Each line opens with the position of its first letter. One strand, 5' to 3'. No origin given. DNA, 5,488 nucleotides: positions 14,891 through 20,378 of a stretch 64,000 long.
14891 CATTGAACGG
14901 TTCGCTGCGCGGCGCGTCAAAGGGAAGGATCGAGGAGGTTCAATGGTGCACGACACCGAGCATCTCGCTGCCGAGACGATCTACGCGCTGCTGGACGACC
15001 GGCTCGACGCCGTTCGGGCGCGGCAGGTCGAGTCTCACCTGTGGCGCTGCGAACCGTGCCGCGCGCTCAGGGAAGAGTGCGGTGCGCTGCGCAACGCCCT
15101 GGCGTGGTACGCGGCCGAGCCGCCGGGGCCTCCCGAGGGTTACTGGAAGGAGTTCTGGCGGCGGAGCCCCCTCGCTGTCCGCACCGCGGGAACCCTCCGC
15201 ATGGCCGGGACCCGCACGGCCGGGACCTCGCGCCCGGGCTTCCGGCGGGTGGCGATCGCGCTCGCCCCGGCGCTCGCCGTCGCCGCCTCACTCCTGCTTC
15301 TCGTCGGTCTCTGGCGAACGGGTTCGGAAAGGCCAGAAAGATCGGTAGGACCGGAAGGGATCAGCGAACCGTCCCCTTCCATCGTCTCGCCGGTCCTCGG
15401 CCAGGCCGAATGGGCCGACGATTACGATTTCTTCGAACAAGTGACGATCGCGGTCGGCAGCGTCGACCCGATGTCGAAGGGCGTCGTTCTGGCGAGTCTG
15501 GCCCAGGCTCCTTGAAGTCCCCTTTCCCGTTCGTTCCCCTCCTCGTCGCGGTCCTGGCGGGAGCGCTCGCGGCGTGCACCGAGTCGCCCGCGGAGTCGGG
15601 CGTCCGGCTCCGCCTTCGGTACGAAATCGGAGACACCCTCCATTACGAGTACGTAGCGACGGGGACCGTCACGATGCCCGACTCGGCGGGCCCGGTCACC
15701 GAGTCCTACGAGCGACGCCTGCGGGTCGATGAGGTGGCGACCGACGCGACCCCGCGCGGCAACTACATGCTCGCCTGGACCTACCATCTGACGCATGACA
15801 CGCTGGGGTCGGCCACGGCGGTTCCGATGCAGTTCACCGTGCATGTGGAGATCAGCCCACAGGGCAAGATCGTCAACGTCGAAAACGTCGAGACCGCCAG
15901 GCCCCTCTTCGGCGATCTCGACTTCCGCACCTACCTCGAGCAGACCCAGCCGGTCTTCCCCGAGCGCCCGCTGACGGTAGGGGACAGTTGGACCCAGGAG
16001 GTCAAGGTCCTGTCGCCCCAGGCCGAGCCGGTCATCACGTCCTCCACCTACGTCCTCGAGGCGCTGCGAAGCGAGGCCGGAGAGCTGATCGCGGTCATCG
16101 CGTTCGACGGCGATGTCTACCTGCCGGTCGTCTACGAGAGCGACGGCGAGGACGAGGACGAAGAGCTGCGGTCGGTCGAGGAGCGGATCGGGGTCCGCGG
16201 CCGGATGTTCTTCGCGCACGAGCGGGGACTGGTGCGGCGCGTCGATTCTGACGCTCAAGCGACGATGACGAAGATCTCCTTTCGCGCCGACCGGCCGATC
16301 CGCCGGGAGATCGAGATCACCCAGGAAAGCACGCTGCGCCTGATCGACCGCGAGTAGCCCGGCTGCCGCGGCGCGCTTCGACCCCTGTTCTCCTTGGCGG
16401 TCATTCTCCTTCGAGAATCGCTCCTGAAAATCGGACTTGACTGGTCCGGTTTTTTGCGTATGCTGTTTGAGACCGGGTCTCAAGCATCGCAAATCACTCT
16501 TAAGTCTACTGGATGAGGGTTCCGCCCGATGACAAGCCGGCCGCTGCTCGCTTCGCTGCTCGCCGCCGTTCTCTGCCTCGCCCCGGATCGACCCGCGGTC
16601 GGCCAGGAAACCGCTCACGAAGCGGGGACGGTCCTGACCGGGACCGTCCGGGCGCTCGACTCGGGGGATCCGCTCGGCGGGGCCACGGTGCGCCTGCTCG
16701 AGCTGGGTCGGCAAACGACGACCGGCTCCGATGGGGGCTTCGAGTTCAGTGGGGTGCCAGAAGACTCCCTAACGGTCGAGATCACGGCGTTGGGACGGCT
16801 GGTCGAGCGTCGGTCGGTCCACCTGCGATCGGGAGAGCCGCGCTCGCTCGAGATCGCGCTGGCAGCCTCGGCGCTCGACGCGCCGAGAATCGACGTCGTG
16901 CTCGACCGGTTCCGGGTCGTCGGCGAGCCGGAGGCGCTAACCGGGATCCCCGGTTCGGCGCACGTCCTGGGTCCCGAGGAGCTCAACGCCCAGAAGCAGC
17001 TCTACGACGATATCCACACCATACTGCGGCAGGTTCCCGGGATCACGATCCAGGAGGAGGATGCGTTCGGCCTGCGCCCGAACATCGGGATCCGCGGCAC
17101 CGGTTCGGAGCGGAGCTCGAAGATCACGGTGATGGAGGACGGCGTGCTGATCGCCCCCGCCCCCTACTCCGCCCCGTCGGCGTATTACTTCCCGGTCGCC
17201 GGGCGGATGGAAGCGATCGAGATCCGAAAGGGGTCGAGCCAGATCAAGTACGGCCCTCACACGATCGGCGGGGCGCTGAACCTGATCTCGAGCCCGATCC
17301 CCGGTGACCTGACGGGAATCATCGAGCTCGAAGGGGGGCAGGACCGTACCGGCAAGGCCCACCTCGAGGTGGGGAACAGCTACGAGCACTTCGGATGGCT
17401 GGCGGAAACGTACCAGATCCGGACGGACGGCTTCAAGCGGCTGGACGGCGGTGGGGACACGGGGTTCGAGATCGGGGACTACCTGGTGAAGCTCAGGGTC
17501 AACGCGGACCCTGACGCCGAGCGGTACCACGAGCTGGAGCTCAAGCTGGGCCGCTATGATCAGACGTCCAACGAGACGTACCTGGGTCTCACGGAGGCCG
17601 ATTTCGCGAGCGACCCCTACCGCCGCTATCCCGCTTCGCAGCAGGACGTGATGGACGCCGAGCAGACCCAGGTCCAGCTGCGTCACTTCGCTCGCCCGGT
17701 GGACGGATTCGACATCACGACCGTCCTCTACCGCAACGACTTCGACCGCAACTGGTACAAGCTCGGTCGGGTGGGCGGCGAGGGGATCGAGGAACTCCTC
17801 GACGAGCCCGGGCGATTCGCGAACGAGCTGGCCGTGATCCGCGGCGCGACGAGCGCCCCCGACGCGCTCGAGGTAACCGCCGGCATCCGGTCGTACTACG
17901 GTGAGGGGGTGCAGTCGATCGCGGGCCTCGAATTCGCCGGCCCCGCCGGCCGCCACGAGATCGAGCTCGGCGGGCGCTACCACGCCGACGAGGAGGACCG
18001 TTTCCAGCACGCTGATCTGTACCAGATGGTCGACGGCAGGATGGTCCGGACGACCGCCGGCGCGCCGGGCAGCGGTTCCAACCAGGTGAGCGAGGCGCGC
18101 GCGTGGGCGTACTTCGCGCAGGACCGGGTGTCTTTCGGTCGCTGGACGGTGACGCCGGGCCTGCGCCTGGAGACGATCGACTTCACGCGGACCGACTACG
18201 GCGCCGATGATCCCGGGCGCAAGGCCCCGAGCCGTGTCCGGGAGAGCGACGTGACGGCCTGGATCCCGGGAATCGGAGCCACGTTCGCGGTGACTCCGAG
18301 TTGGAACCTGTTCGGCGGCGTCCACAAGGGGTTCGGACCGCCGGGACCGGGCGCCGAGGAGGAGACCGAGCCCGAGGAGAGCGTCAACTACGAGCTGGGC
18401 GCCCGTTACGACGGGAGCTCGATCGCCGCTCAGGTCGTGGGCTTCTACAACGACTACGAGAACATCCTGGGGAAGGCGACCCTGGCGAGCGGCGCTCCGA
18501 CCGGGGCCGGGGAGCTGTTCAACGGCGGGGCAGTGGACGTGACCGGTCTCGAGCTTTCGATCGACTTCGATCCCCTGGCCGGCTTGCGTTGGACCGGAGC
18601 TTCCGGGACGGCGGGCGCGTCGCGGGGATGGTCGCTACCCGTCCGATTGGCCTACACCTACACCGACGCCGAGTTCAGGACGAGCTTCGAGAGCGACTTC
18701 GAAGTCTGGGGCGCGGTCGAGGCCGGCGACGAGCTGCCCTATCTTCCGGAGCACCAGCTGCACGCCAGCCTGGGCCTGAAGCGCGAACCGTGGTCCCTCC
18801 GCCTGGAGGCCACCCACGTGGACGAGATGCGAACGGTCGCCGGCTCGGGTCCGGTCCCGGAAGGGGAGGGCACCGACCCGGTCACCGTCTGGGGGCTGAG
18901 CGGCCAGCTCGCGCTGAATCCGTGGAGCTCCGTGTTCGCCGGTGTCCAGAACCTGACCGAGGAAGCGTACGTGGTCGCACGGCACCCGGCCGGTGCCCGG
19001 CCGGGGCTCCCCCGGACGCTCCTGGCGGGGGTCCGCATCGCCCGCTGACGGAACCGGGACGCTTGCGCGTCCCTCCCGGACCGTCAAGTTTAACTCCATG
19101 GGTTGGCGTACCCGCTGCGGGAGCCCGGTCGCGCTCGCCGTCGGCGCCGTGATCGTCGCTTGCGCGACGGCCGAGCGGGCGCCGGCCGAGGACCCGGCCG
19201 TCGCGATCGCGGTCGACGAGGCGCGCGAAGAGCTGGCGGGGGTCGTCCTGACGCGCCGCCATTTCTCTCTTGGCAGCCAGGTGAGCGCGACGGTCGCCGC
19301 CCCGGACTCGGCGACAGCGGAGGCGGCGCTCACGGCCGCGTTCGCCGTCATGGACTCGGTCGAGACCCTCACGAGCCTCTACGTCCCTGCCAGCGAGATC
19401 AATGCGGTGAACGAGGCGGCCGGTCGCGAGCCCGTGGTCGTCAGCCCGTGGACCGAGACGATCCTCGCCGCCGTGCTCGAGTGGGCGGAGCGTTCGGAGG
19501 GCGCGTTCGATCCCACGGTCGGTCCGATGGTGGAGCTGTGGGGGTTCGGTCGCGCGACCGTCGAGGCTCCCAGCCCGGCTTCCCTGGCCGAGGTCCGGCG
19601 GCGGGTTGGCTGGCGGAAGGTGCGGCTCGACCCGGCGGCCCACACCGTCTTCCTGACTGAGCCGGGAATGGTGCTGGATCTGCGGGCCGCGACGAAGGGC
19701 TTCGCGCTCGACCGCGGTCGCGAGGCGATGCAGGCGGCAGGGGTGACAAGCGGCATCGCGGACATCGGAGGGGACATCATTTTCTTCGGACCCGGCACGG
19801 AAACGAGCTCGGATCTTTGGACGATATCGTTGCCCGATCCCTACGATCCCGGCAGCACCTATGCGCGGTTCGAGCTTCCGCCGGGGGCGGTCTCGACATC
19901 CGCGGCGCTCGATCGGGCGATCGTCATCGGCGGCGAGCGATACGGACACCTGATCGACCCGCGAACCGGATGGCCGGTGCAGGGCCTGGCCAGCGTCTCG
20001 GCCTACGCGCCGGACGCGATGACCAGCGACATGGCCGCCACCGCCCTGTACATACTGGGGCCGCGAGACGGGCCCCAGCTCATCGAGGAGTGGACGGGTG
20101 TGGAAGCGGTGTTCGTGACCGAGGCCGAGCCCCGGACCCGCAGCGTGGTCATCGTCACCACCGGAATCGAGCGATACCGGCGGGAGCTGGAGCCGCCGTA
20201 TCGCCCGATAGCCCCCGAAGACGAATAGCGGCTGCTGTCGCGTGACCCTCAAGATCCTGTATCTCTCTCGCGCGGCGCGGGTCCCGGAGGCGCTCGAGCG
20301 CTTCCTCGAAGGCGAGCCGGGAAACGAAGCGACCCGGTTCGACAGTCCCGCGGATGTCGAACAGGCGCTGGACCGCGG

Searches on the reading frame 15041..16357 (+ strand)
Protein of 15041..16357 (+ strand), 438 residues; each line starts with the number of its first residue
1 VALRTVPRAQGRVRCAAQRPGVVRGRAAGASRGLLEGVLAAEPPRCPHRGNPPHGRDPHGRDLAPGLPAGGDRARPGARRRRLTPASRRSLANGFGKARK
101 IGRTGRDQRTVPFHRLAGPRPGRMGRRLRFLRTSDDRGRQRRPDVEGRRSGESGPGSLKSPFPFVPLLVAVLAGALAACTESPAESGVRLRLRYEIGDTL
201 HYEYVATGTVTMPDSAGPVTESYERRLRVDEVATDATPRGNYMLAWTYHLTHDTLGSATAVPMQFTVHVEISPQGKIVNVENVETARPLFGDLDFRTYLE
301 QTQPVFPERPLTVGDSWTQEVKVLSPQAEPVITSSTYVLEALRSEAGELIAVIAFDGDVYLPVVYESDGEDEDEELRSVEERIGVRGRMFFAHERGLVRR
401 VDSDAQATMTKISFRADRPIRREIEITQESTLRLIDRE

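Call 76: search_protein_families(library=pfam, proteins=[window:15041-16357:+], max_evalue=0.00001)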
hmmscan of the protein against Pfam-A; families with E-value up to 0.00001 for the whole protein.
window:15041-16357:+ (438 aa): 1 family
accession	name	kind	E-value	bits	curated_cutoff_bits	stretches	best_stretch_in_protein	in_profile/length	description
PF19777.4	DUF6263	-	3.4e-07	30.6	26.7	0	290-345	96-149/196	Family of unknown function (DUF6263)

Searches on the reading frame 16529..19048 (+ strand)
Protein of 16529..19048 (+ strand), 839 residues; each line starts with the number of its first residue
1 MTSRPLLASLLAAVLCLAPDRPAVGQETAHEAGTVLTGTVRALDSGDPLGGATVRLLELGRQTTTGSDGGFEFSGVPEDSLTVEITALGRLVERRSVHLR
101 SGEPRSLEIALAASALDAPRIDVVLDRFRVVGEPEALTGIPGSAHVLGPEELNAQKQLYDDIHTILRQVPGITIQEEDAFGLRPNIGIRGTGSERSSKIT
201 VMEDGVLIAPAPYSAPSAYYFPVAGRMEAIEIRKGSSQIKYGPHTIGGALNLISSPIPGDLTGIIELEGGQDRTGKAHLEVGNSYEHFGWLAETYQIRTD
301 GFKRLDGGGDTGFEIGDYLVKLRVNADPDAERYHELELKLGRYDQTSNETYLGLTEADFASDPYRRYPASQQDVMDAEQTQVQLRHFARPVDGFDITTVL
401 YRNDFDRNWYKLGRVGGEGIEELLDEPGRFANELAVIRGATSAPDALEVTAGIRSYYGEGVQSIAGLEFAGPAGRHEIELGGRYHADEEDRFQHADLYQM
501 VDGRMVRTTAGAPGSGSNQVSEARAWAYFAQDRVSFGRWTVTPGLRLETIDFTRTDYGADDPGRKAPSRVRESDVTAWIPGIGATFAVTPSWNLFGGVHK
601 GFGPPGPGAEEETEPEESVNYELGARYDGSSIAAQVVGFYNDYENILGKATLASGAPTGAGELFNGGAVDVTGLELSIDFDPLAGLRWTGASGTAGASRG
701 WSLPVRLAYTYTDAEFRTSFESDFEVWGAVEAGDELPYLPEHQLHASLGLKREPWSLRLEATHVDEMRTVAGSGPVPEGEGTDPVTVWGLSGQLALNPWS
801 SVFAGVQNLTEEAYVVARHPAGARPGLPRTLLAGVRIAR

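Call 76: search_protein_families(library=pfam, proteins=[window:16529-19048:+], max_evalue=0.00001)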
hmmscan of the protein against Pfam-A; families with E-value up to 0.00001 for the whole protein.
window:16529-19048:+ (839 aa): 4 families
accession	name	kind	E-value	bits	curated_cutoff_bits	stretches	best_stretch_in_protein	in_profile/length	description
PF00593.30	TonB_dep_Rec_b-barrel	-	1.1e-42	147.9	27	1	341-809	19-436/436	TonB dependent receptor-like, beta-barrel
PF13620.12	CarboxypepD_reg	-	3.1e-13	50.3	32.3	1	36-111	2-81/82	Carboxypeptidase regulatory-like domain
PF07715.20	Plug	-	3.6e-13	50.4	23.9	1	140-249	5-107/107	TonB-dependent Receptor Plug Domain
PF13715.12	CarbopepD_reg_2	-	4.1e-09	36.8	32.2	1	36-116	1-81/88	CarboxypepD_reg-like domain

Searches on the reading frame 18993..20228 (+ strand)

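Call 76: search_protein_families(library=pfam, proteins=[window:18993-20228:+], max_evalue=0.00001)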
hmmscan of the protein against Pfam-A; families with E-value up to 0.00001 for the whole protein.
window:18993-20228:+ (411 aa): 1 family
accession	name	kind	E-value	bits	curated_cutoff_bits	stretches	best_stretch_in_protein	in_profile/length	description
PF02424.20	ApbE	-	9.7e-68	229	25.6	1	94-374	2-266/266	ApbE family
